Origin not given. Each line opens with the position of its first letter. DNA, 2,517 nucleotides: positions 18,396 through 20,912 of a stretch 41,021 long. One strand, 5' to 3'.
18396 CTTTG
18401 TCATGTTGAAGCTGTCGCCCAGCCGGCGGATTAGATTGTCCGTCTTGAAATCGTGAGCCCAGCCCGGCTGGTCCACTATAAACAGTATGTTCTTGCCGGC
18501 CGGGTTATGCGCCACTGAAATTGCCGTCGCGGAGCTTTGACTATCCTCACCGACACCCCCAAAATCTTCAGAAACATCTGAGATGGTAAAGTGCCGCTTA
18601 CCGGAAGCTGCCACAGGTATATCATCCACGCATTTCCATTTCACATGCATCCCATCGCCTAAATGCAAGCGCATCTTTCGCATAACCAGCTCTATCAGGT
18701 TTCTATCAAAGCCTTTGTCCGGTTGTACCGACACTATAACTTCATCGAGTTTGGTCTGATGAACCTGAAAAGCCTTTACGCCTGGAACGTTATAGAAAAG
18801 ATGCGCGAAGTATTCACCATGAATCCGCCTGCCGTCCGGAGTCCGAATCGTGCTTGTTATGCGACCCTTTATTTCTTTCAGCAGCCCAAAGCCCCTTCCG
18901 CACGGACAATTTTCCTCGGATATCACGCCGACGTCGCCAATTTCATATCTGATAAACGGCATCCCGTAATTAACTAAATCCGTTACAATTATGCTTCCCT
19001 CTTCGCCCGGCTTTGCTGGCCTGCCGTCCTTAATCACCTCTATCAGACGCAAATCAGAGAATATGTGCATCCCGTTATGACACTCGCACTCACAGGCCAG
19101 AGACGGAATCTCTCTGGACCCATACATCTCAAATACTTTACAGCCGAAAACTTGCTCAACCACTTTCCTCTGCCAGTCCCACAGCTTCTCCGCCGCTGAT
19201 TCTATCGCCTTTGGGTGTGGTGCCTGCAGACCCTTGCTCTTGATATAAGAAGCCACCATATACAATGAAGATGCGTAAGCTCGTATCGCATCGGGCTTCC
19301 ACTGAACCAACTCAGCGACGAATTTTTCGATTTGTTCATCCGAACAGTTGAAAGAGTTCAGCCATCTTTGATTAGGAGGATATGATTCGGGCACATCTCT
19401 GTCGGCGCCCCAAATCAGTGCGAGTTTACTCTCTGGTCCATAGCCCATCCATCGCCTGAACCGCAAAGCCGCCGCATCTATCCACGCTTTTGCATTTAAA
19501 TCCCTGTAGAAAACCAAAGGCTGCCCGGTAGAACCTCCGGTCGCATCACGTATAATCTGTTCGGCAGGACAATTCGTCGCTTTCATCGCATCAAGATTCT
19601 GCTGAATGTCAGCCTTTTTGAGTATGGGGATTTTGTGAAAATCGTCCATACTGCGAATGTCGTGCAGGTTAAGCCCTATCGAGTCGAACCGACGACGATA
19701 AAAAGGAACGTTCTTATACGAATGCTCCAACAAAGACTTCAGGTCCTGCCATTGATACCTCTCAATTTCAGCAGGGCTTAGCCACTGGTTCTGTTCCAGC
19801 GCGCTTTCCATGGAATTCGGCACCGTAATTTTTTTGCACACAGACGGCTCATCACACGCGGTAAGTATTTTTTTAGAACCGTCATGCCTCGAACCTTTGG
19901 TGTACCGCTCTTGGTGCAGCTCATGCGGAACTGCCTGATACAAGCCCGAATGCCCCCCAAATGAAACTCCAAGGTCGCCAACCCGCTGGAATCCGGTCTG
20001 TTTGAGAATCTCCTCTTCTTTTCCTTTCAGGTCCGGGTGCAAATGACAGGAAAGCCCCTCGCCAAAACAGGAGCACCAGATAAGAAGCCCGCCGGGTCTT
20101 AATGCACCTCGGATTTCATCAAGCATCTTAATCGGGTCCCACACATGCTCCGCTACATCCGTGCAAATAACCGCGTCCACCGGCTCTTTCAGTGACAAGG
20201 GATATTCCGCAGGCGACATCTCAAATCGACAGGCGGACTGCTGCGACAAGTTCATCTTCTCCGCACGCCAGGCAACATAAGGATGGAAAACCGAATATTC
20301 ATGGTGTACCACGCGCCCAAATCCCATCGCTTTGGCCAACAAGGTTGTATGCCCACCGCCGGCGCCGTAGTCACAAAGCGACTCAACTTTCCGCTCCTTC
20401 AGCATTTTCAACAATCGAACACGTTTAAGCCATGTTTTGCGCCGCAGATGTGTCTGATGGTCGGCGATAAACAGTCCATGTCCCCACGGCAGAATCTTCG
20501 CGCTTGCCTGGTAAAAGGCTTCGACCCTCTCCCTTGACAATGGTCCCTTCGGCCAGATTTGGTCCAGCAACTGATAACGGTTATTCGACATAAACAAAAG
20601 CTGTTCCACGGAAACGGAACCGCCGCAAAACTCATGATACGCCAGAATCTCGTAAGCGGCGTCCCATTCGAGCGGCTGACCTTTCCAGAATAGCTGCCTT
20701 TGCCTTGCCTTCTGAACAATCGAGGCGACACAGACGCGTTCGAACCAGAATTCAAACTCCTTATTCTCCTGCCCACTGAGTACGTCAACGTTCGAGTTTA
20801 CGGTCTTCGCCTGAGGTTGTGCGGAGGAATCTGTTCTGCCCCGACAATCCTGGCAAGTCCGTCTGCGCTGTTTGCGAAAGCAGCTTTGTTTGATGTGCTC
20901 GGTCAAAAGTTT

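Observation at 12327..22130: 3,267-aa single ORF fusing about ten glycan-building domains, embedded in the late flagellar operon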

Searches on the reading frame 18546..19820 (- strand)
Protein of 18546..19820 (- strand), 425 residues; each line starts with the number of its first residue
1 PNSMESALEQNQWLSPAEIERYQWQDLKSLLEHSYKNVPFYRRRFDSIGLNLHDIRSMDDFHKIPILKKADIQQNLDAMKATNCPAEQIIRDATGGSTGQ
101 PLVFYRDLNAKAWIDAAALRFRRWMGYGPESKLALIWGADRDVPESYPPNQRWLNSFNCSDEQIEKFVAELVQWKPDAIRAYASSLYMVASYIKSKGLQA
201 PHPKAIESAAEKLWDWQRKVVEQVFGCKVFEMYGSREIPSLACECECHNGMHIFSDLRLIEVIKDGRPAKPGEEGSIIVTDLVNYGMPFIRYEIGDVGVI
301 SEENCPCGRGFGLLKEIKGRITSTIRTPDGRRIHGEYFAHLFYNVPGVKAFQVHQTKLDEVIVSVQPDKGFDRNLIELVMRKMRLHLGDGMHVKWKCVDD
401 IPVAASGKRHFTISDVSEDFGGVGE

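Call 17: search_protein_families(library=pfam, proteins=[window:18546-19820:-], max_evalue=0.01)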
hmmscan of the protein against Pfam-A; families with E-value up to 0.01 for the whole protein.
window:18546-19820:- (425 aa): 0 families

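Call 50: search_solved_structures(query=window:18546-19820:-, max_evalue=0.001)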
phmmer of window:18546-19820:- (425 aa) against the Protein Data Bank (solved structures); distinct sequences matched with E-value up to 0.001: 8.
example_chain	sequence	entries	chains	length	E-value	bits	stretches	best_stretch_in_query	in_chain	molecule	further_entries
4r1l_A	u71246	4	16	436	1.9e-27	99.3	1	11-322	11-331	Phenylacetate-coenzyme A ligase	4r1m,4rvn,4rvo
2y4o_A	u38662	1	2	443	1e-23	87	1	5-321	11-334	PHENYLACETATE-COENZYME A LIGASE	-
9s3l_A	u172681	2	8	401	2.2e-23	85.9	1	203-375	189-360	Phenylacetate-CoA ligase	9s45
2y27_A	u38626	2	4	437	1.8e-21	79.6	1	11-297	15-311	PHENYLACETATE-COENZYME A LIGASE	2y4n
6siw_B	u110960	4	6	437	8.8e-19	70.7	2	186-309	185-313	PaaK-like ligase (AMP-dependent synthetase and ligase) | AMP-dependent synthetase and ligase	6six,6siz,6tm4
6siw_A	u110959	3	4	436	9.3e-19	70.6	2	186-309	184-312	PaaK-like ligase (AMP-dependent synthetase and ligase) | AMP-dependent synthetase and ligase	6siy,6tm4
6wuq_A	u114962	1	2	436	2.9e-18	69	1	186-346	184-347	AjiA1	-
6hdw_A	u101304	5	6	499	5e-14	55.1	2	17-113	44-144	2-hydroxyisobutyryl-CoA synthetase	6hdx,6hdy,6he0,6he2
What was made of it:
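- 18546..19820 (-): M3 (aa 771-1195): PaaK/CapK-type adenylate-forming (ANL) ligase with a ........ loop. PDB 4r1l E 1.9e-27 (call 50).
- On ANL superfamily, PaaK/CapK subgroup: M3: PDB 4r1l at 1.9e-27 over aa 11-322 of the module (call 50).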

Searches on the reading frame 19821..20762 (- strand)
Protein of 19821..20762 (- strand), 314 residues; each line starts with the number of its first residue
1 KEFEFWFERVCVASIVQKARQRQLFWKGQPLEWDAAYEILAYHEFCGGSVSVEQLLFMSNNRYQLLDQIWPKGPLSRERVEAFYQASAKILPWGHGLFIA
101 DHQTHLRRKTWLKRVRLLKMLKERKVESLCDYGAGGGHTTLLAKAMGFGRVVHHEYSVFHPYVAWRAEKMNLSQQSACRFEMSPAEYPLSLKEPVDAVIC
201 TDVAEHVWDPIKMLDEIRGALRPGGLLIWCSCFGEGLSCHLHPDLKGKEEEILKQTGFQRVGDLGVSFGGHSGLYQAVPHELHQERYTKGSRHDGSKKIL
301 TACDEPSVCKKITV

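Call 17: search_protein_families(library=pfam, proteins=[window:19821-20762:-], max_evalue=0.01)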
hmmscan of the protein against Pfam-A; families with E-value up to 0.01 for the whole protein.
window:19821-20762:- (314 aa): 5 families
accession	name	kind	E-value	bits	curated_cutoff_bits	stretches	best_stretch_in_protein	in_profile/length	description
PF13489.12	Methyltransf_23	-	5.9e-10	39.5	27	1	117-228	13-115/164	Methyltransferase domain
PF08241.18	Methyltransf_11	-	3.1e-09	37.8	21.2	1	131-228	2-94/95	Methyltransferase domain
PF13847.12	Methyltransf_31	-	6.5e-07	29.6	27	1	127-233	5-113/145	Methyltransferase domain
PF08242.18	Methyltransf_12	-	3.8e-06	28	30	1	132-227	3-98/98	Methyltransferase domain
PF13649.12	Methyltransf_25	-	6.5e-06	27.2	27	1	131-225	3-97/97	Methyltransferase domain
